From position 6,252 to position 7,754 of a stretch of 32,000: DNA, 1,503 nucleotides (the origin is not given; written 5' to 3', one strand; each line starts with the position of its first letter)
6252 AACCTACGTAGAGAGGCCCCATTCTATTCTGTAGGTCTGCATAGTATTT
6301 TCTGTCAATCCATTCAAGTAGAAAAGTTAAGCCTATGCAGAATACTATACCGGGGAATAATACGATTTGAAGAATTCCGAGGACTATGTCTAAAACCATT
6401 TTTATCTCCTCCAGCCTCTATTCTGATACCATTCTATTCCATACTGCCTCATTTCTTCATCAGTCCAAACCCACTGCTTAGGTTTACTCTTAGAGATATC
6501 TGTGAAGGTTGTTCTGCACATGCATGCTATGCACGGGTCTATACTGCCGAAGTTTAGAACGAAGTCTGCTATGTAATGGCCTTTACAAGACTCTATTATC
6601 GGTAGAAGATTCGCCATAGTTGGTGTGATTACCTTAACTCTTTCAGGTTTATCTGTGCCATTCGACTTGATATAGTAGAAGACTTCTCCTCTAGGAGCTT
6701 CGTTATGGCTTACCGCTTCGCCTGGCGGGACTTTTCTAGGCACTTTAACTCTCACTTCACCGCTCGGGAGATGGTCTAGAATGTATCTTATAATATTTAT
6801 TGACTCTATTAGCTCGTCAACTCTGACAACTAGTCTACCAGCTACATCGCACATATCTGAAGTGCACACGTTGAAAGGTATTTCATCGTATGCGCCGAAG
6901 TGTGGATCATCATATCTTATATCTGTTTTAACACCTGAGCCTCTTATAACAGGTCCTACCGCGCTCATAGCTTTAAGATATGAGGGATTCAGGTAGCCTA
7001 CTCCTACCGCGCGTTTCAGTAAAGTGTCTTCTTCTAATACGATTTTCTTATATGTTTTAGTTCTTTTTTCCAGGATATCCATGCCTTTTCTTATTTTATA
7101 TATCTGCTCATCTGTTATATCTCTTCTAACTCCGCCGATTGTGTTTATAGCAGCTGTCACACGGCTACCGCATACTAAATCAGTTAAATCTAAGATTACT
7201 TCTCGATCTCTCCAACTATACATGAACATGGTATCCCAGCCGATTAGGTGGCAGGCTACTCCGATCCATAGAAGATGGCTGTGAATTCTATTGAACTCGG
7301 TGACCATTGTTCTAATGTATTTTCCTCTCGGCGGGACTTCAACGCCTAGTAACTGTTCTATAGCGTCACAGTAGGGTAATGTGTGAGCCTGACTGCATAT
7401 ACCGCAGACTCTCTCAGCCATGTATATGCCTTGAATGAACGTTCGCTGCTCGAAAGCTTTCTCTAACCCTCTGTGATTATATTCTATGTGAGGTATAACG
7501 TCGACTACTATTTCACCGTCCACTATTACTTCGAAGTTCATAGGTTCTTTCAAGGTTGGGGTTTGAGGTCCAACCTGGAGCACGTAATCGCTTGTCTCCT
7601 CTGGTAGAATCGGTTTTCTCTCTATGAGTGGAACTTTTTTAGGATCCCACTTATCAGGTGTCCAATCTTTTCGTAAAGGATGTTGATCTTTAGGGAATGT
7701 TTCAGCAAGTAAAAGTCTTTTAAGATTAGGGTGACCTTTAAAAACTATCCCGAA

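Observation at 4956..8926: nuoA-B-C/D-H-I in complex I gene order but with a fully liganded [NiFe] site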

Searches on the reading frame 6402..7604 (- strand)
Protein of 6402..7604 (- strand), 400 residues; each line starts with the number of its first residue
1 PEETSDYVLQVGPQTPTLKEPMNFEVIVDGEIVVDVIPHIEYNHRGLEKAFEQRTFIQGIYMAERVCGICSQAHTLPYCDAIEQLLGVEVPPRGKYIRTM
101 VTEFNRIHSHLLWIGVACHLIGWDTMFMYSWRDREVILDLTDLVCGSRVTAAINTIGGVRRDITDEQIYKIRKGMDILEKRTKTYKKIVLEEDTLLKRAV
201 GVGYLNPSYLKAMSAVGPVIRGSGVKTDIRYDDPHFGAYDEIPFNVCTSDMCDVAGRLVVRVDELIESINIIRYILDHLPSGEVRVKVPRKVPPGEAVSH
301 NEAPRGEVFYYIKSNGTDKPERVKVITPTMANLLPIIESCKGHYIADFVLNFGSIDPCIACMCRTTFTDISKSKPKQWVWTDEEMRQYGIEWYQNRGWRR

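Call 40: search_solved_structures(query=window:6402-7604:-, max_evalue=1e-30, show_alignments=5)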
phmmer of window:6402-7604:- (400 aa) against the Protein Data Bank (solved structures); distinct sequences matched with E-value up to 1e-30: 53.
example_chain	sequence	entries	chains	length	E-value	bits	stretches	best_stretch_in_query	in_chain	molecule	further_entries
7z0s_E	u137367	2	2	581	5.9e-76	259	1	6-391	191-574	Formate hydrogenlyase subunit 5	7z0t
6cfw_L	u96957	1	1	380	3e-71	243.5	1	10-363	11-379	Membrane-bound hydrogenase subunit alpha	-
2fug_4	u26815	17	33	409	4.2e-67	229.9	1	7-299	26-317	NADH-quinone oxidoreductase chain 4 | NADH-QUINONE OXIDOREDUCTASE SUBUNIT 4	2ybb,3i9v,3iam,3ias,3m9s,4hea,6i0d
8e9g_D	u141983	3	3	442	5.4e-57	196.5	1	7-289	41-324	NADH-quinone oxidoreductase subunit D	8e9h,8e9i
7q5y_B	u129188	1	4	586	6.9e-55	189.6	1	5-304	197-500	NADH-quinone oxidoreductase subunit C/D 2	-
6hum_H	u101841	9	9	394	1.5e-51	178.6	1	4-285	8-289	NAD(P)H-quinone oxidoreductase subunit H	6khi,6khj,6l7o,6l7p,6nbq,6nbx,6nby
7zm7_C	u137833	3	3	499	1.1e-49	172.5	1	6-299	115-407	NADH-ubiquinone oxidoreductase 49 kDa subunit-like protein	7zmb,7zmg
7arc_D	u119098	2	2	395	8.3e-49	169.6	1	1-295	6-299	ND7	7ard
7awt_D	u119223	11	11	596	5.5e-47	163.6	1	5-296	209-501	NADH-quinone oxidoreductase subunit C/D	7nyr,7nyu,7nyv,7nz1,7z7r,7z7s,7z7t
9taj_C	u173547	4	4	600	5.6e-47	163.5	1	5-296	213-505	NADH-quinone oxidoreductase subunit C/D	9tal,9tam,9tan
7p61_C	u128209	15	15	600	1.1e-46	162.6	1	5-296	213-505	NADH-quinone oxidoreductase subunit C/D | NADH-quinone oxidoreductase subunit CD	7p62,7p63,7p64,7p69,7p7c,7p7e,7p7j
6h8k_C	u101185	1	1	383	1.2e-46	162.5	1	8-288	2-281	NUCM protein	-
6gcs_C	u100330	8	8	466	1.4e-46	162.3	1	7-288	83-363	49-KDA PROTEIN (NUCM) | Subunit NUCM of NADH:Ubiquinone Oxidoreductase (Complex I) | NUCM protein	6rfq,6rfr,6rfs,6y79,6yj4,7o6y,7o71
9f5x_E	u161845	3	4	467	2.5e-46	161.4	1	1-297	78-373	NADH:ubiquinone oxidoreductase 49 kD subunit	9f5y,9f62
8ba0_D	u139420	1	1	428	3.5e-46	161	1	6-297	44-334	Complex I-49kD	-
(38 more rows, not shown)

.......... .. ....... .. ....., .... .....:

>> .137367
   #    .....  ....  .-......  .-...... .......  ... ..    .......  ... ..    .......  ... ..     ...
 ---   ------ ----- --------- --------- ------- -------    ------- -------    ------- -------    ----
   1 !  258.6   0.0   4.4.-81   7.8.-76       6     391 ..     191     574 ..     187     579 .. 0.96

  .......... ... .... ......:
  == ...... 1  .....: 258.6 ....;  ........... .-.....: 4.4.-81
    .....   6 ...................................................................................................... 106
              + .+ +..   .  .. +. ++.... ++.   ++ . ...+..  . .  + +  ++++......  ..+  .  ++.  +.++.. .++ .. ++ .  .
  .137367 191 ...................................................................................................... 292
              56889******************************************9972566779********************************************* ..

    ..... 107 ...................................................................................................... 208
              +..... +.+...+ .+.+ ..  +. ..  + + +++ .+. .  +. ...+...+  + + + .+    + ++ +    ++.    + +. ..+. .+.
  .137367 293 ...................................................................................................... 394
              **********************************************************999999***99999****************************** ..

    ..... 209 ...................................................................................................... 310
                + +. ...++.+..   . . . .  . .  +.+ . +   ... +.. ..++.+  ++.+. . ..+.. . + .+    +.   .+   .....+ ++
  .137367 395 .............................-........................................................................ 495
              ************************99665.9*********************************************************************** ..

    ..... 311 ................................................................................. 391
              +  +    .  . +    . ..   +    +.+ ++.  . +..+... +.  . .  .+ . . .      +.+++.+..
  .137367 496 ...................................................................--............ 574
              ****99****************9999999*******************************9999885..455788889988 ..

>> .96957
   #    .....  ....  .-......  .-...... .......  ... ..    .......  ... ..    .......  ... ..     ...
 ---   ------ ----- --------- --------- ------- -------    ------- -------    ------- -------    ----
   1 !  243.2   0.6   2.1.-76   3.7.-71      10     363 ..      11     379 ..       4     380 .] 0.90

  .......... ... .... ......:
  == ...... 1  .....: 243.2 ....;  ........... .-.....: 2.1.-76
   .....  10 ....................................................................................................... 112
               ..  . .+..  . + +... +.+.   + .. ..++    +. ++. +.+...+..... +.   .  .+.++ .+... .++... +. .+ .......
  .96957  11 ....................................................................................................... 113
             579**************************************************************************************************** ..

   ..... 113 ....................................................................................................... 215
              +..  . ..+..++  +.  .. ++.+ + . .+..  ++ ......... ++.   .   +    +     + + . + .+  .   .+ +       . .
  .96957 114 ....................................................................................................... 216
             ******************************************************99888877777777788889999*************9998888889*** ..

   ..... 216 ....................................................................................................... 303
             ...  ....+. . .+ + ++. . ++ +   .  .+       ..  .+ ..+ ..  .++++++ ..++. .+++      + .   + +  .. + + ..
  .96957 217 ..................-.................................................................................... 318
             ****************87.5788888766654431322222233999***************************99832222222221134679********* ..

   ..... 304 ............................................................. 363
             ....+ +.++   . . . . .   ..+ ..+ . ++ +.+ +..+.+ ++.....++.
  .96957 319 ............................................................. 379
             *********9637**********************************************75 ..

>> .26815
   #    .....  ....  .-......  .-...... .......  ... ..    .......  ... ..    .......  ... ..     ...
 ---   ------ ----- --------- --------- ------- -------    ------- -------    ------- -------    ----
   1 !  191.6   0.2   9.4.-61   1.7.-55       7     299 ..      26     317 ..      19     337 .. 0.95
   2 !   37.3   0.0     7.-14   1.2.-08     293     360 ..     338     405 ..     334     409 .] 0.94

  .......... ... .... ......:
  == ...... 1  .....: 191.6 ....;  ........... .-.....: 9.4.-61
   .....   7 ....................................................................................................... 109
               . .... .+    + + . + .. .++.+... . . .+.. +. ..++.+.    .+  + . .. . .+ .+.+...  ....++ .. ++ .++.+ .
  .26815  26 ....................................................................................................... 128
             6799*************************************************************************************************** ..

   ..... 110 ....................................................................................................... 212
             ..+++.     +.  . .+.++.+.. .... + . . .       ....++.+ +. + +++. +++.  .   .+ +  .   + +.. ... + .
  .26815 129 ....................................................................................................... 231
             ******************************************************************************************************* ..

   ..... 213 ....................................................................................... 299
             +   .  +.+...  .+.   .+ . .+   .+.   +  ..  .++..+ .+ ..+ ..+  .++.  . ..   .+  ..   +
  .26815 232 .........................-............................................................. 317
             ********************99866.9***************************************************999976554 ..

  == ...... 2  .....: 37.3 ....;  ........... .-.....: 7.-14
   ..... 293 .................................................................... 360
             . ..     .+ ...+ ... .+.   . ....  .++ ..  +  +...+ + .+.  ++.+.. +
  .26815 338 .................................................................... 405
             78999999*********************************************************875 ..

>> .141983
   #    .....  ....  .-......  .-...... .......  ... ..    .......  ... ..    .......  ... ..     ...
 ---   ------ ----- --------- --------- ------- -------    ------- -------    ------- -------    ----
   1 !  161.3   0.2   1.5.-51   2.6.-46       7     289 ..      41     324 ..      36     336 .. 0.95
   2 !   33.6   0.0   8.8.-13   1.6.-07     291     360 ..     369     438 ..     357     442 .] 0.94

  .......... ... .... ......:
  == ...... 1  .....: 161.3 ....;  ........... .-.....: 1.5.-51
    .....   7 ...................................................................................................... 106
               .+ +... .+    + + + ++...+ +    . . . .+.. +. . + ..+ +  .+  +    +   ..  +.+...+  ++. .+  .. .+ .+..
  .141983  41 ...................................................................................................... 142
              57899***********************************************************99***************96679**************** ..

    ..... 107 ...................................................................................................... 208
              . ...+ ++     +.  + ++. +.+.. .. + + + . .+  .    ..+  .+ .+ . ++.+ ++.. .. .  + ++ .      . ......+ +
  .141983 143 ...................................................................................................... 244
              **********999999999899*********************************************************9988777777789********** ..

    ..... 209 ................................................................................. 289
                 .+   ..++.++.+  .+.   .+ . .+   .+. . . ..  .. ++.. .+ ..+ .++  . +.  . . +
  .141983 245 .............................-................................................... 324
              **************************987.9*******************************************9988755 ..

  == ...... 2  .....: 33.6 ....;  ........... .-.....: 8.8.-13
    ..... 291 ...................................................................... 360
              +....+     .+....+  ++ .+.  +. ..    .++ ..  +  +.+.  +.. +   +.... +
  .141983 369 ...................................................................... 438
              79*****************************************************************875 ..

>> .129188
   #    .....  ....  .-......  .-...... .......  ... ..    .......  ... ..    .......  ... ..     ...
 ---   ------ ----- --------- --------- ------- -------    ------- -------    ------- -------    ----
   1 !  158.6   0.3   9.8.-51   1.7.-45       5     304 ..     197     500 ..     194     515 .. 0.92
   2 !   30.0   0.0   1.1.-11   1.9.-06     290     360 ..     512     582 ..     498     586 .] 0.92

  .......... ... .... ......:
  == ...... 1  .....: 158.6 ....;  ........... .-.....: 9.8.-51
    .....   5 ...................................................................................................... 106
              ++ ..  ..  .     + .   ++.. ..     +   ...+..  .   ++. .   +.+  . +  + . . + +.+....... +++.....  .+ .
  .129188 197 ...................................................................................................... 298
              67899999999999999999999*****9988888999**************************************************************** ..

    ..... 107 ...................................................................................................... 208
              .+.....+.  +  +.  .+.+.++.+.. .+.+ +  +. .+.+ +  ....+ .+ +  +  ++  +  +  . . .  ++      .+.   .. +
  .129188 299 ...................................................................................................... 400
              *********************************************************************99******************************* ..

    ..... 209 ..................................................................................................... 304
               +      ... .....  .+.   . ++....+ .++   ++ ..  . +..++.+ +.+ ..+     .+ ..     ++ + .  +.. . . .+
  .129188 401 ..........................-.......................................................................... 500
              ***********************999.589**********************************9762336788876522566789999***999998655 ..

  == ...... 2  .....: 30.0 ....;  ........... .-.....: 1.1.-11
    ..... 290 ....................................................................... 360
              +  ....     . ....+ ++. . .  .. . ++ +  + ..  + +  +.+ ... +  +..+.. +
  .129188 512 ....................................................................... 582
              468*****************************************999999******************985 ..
